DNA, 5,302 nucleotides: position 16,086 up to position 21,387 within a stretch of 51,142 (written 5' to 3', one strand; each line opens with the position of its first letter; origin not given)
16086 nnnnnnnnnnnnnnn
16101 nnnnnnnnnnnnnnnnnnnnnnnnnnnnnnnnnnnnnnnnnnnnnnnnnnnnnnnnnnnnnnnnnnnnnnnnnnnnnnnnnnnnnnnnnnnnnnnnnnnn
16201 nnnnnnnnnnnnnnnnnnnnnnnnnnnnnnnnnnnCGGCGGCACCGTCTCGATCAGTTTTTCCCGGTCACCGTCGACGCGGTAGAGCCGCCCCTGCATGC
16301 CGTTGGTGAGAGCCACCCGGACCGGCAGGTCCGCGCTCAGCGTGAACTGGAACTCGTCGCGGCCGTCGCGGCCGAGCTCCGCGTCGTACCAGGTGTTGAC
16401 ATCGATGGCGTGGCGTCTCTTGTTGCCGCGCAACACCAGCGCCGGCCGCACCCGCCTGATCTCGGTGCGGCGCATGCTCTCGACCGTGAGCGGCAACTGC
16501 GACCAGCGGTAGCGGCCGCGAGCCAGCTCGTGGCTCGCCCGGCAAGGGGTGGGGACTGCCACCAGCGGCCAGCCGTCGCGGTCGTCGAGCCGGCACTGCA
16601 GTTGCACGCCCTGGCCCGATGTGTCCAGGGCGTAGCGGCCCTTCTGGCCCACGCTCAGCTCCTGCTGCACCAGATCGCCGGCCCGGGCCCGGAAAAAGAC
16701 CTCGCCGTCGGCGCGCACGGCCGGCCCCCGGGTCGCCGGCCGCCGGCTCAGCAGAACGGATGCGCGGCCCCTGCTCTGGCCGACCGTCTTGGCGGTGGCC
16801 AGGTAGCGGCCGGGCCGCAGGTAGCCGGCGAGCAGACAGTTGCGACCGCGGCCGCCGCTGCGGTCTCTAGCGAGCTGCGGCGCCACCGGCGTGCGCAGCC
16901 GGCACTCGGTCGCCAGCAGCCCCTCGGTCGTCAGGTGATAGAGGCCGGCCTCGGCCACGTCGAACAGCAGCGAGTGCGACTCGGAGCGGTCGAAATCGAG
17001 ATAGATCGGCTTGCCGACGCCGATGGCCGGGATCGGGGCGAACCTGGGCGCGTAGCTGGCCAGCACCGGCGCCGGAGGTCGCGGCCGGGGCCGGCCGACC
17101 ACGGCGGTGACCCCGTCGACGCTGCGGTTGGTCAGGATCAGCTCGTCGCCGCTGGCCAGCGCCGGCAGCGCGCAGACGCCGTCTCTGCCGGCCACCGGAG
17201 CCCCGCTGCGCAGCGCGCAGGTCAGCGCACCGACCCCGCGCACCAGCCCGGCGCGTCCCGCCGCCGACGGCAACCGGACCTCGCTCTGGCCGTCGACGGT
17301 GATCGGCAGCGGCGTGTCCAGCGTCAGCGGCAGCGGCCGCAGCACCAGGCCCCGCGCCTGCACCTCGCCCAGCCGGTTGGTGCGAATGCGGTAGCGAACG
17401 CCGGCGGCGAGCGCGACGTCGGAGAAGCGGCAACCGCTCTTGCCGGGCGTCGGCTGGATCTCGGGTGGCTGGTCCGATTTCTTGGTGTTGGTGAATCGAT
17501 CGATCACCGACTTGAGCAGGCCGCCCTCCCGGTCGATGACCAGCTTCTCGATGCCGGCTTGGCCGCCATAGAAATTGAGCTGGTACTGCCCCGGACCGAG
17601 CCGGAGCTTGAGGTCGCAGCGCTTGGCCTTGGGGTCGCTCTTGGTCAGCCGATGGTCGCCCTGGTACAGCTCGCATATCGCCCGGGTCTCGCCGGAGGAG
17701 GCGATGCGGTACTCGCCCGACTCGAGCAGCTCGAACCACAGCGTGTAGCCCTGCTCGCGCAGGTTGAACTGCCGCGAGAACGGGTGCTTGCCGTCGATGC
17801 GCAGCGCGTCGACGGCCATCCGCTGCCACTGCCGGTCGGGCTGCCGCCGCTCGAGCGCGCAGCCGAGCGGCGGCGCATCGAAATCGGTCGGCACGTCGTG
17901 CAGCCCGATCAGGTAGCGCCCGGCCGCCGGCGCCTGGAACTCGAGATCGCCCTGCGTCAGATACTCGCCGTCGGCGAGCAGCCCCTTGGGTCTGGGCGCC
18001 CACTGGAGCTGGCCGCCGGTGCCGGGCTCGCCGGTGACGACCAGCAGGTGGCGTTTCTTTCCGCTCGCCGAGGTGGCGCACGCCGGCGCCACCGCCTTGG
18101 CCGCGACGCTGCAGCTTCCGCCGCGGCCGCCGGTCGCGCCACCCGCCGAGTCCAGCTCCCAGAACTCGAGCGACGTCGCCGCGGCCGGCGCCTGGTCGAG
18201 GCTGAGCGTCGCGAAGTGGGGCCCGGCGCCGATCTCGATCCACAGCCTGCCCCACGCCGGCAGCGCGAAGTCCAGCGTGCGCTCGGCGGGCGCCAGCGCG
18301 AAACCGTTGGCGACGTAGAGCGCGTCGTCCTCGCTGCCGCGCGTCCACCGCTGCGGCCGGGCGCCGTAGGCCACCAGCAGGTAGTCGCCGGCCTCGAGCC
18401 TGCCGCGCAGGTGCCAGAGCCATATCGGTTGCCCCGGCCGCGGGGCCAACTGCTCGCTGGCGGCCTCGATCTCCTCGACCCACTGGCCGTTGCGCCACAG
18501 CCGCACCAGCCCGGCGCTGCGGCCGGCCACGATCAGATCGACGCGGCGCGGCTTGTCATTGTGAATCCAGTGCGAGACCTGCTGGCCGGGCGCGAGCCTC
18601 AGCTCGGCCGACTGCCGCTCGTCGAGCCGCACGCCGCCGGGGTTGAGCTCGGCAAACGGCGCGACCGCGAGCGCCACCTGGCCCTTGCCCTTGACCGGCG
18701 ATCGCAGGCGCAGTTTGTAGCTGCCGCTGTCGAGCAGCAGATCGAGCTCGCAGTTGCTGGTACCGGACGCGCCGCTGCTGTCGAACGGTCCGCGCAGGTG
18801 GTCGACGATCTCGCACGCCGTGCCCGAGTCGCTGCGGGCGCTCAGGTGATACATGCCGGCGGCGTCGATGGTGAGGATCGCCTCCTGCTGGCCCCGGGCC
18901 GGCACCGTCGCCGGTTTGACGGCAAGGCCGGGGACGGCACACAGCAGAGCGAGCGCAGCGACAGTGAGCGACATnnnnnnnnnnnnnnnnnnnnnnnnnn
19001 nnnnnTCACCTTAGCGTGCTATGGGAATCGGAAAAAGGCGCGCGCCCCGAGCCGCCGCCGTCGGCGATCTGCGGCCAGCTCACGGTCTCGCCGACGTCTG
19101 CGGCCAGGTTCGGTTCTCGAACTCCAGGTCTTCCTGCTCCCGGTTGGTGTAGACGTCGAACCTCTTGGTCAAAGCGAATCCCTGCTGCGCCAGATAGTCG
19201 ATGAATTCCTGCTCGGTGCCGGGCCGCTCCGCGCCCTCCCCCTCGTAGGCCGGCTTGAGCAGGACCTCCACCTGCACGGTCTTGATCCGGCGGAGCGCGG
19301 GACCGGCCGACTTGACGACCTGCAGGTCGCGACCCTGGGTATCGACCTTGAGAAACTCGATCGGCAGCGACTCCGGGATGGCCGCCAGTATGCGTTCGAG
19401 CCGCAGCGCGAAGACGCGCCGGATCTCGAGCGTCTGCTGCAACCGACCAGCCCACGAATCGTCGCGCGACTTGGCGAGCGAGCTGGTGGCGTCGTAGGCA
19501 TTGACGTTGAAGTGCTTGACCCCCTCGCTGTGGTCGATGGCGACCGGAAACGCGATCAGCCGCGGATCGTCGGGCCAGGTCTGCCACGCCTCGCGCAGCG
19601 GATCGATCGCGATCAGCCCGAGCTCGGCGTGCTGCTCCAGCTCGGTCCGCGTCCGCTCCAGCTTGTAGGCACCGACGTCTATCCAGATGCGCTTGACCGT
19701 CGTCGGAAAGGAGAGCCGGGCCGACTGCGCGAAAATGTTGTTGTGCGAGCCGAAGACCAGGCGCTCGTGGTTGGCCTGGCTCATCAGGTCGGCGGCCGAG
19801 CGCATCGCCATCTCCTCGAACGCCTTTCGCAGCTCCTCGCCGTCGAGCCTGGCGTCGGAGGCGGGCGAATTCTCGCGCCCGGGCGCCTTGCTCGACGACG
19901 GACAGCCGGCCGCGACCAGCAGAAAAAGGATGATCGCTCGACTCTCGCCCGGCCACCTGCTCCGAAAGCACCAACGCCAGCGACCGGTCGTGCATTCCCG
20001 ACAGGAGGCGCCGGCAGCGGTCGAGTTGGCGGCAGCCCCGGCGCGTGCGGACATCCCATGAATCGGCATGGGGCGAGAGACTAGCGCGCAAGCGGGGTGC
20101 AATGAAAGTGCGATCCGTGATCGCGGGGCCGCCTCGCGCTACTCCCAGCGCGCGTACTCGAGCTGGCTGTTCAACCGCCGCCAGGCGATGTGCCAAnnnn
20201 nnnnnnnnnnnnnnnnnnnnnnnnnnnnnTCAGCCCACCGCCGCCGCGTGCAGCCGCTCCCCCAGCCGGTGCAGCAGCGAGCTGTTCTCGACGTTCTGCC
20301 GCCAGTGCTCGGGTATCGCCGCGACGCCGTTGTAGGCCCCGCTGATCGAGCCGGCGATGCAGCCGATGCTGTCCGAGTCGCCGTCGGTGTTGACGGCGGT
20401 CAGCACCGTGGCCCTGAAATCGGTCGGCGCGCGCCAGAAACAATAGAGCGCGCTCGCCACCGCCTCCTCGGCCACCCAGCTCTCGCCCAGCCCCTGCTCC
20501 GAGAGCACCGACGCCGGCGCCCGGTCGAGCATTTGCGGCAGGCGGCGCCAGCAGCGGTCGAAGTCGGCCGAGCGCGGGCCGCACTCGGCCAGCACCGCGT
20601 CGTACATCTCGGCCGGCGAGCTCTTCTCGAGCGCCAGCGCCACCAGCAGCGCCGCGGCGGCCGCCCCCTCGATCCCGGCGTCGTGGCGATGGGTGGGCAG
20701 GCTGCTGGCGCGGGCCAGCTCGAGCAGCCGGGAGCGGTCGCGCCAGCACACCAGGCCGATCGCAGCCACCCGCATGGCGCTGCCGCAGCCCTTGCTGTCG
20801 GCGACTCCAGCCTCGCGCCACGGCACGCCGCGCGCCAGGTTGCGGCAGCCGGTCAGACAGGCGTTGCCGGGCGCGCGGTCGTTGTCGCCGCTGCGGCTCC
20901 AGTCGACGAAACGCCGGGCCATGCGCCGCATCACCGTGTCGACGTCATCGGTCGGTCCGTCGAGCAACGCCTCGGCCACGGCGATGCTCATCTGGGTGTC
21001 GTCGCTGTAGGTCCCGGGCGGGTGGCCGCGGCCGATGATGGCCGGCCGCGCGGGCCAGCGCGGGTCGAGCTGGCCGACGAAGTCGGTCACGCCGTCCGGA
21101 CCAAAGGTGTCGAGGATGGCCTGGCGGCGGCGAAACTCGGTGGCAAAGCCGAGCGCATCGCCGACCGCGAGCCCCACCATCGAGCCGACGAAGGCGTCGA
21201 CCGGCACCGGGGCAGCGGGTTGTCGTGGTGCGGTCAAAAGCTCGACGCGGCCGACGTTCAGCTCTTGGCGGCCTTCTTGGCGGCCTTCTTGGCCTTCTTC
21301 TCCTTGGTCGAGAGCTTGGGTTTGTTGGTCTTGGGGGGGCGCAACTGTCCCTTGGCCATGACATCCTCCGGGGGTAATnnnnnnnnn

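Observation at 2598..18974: One thioester A2M inside a composite operon that merges both described bacterial A2M gene contexts and adds two unclassified partners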

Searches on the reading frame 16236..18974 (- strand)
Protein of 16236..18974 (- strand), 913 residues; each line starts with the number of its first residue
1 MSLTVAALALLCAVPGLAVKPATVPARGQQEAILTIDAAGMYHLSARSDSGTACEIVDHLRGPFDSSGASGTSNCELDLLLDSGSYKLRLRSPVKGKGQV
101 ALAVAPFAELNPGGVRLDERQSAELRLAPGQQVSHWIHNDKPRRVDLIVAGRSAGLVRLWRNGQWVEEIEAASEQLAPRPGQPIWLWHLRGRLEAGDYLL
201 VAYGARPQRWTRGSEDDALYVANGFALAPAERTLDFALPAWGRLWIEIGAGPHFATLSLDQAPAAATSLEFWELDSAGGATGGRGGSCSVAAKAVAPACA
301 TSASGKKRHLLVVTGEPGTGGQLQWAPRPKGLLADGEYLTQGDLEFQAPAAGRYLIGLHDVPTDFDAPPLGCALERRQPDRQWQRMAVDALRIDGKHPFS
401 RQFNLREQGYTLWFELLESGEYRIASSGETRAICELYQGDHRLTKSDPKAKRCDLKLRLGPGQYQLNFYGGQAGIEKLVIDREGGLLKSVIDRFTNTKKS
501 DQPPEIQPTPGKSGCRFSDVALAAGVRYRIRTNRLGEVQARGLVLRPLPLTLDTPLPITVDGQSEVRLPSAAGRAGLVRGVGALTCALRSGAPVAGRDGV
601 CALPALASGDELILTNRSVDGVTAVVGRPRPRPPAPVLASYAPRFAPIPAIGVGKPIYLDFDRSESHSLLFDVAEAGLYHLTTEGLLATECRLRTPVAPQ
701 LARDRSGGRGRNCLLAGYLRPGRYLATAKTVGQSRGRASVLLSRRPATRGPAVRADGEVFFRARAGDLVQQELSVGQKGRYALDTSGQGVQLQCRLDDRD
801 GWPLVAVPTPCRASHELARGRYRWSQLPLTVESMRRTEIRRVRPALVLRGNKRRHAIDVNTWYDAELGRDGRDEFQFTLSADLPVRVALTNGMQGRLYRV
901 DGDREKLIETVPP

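Call 40: search_solved_structures(query=A2, max_evalue=1)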
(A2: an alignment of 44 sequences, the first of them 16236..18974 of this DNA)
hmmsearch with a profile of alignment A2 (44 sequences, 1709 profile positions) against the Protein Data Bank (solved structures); distinct sequences matched with E-value up to 1: 1.
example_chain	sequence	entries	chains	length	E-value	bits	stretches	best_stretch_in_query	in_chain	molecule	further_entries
6e5c_A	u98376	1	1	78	0.52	10.8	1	534-603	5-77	De novo beta protein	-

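Call 53: predict_structure(alignment_id=A2)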
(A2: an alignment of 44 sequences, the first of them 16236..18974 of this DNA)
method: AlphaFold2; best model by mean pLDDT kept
length: 913 residues; sequences in the alignment: 44
mean_pLDDT: 87.5   pTM: 0.80
mean pLDDT of the five models: 87.5, 87.0, 86.6, 85.7, 85.0
residues with pLDDT >= 90: 536; 70-90: 303; 50-70: 45; < 50: 29
segments of 3 or more residues with pLDDT < 50: 1-13, 488-494, 496-504
pLDDT, mean of each block of 10 residues (from residue 1): 45 69 96 95 96 95 95 96 96 95 96 90 95 96 92 96 91 93 95 92 95 93 92 91 94 92 93 75 85 89 91 95 90 90 91 94 85 94 93 88 85 92 87 89 87 88 91 87 62 47 59 89 94 79 94 89 91 88 83 72 83 89 87 82 90 94 91 93 91 93 78 89 94 92 93 93 92 94 88 92 91 93 91 92 79 72 75 73 71 76 82 66
secondary structure, 60 per line:
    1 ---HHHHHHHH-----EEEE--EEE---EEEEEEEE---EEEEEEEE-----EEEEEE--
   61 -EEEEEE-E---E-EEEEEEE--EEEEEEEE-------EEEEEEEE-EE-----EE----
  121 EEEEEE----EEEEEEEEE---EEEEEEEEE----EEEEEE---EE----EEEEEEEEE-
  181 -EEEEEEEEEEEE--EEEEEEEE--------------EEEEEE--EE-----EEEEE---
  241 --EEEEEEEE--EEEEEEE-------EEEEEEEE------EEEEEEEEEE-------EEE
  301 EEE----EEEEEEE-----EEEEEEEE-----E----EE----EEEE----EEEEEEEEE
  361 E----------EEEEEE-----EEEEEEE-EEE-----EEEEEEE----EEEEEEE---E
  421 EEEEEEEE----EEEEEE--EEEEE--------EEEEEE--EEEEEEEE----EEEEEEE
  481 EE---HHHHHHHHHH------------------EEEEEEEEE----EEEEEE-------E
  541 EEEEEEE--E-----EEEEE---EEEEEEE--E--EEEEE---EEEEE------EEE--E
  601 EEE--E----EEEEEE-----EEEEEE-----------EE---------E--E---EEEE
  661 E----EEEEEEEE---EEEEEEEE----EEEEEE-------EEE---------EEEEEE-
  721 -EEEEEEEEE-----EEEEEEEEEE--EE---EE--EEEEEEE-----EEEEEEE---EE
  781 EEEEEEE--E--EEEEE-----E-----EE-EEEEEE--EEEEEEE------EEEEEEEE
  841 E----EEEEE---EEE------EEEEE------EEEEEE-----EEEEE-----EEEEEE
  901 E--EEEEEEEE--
elements in order (helices of 4 or more, strands of 3 or more residues): H4-11 E17-20 E23-25 E29-36 E40-47 E53-58 E62-67 E75-81 E84-91 E99-106 E121-126 E131-139 E143-151 E156-161 E171-179 E182-193 E196-203 E218-223 E233-237 E243-250 E253-259 E267-274 E281-290 E298-303 E308-314 E320-327 E344-347 E352-361 E372-377 E383-389 E391-393 E399-405 E410-416 E420-428 E433-438 E441-445 E454-459 E462-469 E474-482 H486-495 E514-522 E527-532 E540-547 E556-560 E564-570 E576-580 E584-588 E595-597 E600-603 E611-616 E622-627 E657-661 E666-673 E677-684 E689-694 E702-704 E714-719 E722-730 E736-745 E757-763 E769-775 E779-787 E793-797 E812-817 E820-826 E833-841 E846-850 E854-856 E863-867 E874-879 E885-889 E895-901 E904-911

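Call 57: fold_search(model_id=the predicted structure, library=pdb)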
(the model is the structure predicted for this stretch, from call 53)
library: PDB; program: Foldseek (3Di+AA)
matches with E <= 10: 892; with E <= 0.001: 28
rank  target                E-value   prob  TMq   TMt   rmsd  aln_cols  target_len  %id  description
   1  4e0s_A                2.4e-06  0.35  0.07  0.05  35.9      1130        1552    8  Crystal Structure of C5b-6 (released 2012-04-18)
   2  4gz9_A                6.1e-06  0.98  0.10  0.15  24.6       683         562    7  Mouse Neuropilin-1, extracellular domains 1-4 (a1a2b1b2) (released 2012-10-17)
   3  5x7o_A                2.3e-05  0.75  0.08  0.06  35.6       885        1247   11  Crystal structure of Paenibacillus sp. 598K alpha-1,6-glucosyltransferase (released 2017-07-26)
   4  9qce_B                3.2e-05  0.90  0.10  0.13  31.1       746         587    9  HA70-HA17-HA33 complex from Clostridium botulinum Serotype B1 (released 2025-09-10)
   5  9ea9_E                4.8e-05  0.97  0.10  0.18  29.5       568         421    9  Crystal structure of BoNT/A-NTNH-HA70 -VHH_F12-VHH_H7-Fab_NTNH complex (released 2025-09-17)
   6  3prx_B                5.5e-05  0.38  0.08  0.07  44.0      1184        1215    8  Structure of Complement C5 in Complex with CVF and SSL7 (released 2011-01-19)
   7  5iku                  7.2e-05  1.00  0.10  0.35  17.8       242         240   10  Crystal structure of the Hathewaya histolytica ColG tandem collagen-binding domain s3as3b in the presence of calcium at  (released 2017-03-15)
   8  3kq4_B                9.9e-05  0.96  0.09  0.16  20.6       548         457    8  Structure of Intrinsic Factor-Cobalamin bound to its receptor Cubilin (released 2010-03-09)
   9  7q62_A                1.4e-04  0.18  0.08  0.07  35.8      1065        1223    9  Structure of TEV cleaved A2ML1 dimer (A2ML1-TT dimer) (released 2022-04-20)
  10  7m0r_E                1.9e-04  0.85  0.08  0.14  23.0       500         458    9  Cryo-EM structure of the Sema3A/PlexinA4/Neuropilin 1 complex (released 2021-05-05)
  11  9ug5_C                1.9e-04  0.77  0.10  0.14  31.8       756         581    8  Crystal structure of HA3 from Clostridium botulinum type B with alpha2,3-sialyllactose (released 2025-11-05)
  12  9qcm_C                1.9e-04  0.72  0.09  0.13  32.3       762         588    9  Botulinum neurotoxin type B1, 14-subunit, Large Progenitor Toxin Complex (L-PTC) (released 2025-09-10)
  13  3win_E                2.3e-04  0.91  0.09  0.17  29.2       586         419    9  Clostridium botulinum Hemagglutinin (released 2013-11-06)
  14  4lo8_A                2.5e-04  1.00  0.10  0.33  13.5       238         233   11  HA70(D3)-HA17 (released 2013-10-30)
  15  9h9a                  2.5e-04  0.57  0.11  0.10  50.3      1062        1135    7  native structure of the full-length pesticidal protein Cry8Ba2, from crystals formed in vivo (form 1) (released 2025-12-03)
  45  1nqj_A                5.0e-03  1.00  0.09  0.74   2.9        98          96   22  CRYSTAL STRUCTURE OF CLOSTRIDIUM HISTOLYTICUM COLG COLLAGENASE COLLAGEN-BINDING DOMAIN 3B AT 1.0 ANGSTROM RESOLUTION I (released 2003-04-15)
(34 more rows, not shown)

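Call 66: search_protein_representatives(protein=window:16236-18974:-)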
Query: 913 residues. Proteins with E-value up to 0.001 (for the whole library): 845; up to 1e-10: 700; up to 1e-30: 460. The best 150 are listed.
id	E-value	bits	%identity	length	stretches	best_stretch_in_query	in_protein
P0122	0.0e+00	1571.6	71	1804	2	5-913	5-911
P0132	2.6e-244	829.6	48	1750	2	14-911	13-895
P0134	4.3e-241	819.0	47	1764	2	8-904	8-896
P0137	4.6e-239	812.3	44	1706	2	3-913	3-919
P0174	2.3e-235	800.0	48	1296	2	7-913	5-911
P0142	6.0e-234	795.4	44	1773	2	9-903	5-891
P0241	1.7e-231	787.3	47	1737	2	8-913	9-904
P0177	4.8e-227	772.5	45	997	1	10-903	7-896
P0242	1.1e-223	761.4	42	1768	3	15-913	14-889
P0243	5.2e-210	716.1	44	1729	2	11-913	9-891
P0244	2.1e-208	710.8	42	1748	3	5-913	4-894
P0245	1.6e-206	704.6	40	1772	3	2-904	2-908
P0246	2.6e-206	703.9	41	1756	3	6-912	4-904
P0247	2.4e-204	697.4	42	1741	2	4-903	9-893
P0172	4.5e-203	693.2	43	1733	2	12-913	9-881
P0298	2.1e-73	264.1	29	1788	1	15-903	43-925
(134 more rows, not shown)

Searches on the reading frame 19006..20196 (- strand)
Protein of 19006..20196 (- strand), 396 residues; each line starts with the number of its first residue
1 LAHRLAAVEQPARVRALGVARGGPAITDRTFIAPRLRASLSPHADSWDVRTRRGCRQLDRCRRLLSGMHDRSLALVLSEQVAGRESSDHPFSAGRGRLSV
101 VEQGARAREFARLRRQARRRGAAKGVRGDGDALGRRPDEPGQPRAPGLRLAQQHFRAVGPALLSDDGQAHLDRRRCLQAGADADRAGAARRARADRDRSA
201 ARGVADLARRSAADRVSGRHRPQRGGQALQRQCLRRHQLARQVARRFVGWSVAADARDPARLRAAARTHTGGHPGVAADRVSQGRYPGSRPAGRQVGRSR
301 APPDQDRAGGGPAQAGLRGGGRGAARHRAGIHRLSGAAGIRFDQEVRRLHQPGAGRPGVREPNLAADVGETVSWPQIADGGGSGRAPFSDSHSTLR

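Call 63: search_protein_families(library=pfam, proteins=[window:19006-20196:-, window:19080-20102:-], max_evalue=0.001)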
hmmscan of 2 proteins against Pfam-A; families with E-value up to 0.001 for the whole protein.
window:19006-20196:- (396 aa): 0 families

window:19080-20102:- (340 aa): 1 family
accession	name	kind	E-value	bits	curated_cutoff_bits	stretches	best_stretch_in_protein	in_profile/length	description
PF05050.19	Methyltransf_21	-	3.5e-10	40.7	22.7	1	142-309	1-171/173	Methyltransferase FkbM domain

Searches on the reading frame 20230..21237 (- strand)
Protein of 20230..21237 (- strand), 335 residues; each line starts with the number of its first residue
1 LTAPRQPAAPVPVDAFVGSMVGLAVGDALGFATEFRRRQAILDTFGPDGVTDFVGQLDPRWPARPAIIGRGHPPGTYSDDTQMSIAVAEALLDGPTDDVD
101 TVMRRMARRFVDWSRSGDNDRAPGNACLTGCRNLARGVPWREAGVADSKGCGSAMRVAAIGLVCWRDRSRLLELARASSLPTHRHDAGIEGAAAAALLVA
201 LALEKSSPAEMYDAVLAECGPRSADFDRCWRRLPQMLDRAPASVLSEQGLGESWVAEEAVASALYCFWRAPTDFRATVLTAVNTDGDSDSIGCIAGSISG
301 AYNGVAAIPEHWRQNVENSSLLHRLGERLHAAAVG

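Call 79: search_protein_families(library=pfam, proteins=[window:20230-21237:-], max_evalue=0.01)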
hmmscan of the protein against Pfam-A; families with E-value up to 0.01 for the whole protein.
window:20230-21237:- (335 aa): 1 family
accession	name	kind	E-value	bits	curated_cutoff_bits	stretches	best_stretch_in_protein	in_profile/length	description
PF03747.19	ADP_ribosyl_GH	-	4e-79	266.7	26.2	1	18-311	1-287/287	ADP-ribosylglycohydrolase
